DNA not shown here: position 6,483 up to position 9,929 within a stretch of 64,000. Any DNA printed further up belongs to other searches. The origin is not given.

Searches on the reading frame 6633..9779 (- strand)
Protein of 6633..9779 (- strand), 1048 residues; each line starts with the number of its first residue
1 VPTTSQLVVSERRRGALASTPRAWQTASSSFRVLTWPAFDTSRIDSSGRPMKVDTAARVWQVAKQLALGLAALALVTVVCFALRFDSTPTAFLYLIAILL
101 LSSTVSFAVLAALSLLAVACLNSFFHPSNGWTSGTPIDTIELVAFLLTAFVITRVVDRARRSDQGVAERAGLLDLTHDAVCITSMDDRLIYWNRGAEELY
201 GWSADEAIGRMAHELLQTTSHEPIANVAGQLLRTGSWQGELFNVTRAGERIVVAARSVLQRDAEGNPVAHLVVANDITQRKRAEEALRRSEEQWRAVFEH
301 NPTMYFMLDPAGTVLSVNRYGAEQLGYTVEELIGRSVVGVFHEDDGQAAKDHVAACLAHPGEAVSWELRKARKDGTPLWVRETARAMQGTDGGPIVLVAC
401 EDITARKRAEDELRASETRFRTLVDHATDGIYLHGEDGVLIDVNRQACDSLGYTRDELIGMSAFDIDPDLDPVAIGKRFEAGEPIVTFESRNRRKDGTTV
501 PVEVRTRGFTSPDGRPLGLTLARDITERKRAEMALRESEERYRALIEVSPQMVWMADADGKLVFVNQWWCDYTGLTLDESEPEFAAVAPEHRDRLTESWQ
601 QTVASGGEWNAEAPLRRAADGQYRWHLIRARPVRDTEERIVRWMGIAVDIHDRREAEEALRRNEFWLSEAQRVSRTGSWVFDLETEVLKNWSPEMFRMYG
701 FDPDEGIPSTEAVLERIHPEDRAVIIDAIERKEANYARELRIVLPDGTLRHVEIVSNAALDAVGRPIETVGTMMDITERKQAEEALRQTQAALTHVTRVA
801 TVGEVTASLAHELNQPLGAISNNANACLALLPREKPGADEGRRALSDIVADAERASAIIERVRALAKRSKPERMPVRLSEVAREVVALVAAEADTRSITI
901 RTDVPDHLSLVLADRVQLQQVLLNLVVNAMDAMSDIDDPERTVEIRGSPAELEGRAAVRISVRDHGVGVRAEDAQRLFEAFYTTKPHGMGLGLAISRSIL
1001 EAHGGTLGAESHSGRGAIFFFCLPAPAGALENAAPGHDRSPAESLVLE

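Call 7: search_protein_families(library=pfam, proteins=[window:6633-9779:-])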
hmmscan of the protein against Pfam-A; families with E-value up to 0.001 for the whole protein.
window:6633-9779:- (1048 aa): 10 families
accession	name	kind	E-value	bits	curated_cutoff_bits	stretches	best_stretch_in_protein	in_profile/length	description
PF00989.32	PAS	-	1.9e-62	208.7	22.6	5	292-401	1-111/113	PAS fold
PF08447.18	PAS_3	-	1.2e-56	189.3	25.6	5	563-647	2-89/89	PAS fold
PF13426.13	PAS_9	-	1.1e-54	183.5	27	4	429-527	2-103/103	PAS domain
PF08448.16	PAS_4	-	3.3e-51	172.6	23.1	4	174-282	2-110/110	PAS fold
PF13188.13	PAS_8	-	1.7e-34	117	21.8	4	540-584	1-47/65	PAS domain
PF02518.31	HATPase_c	-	3.5e-24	85.8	26.4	1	914-1026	2-110/111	Histidine kinase-, DNA gyrase B-, and HSP90-like ATPase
PF13493.11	DUF4118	-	4.3e-10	39.8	28.4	1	67-166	2-104/107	Domain of unknown function (DUF4118)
PF00512.31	HisKA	-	6.4e-10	39.4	26.9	1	803-868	3-63/66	His Kinase A (phospho-acceptor) domain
PF12860.13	PAS_7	-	1.4e-09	38.5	27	0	176-284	4-114/115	PAS fold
PF14598.12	PAS_11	-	8e-05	23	25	0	306-386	6-85/109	PAS domain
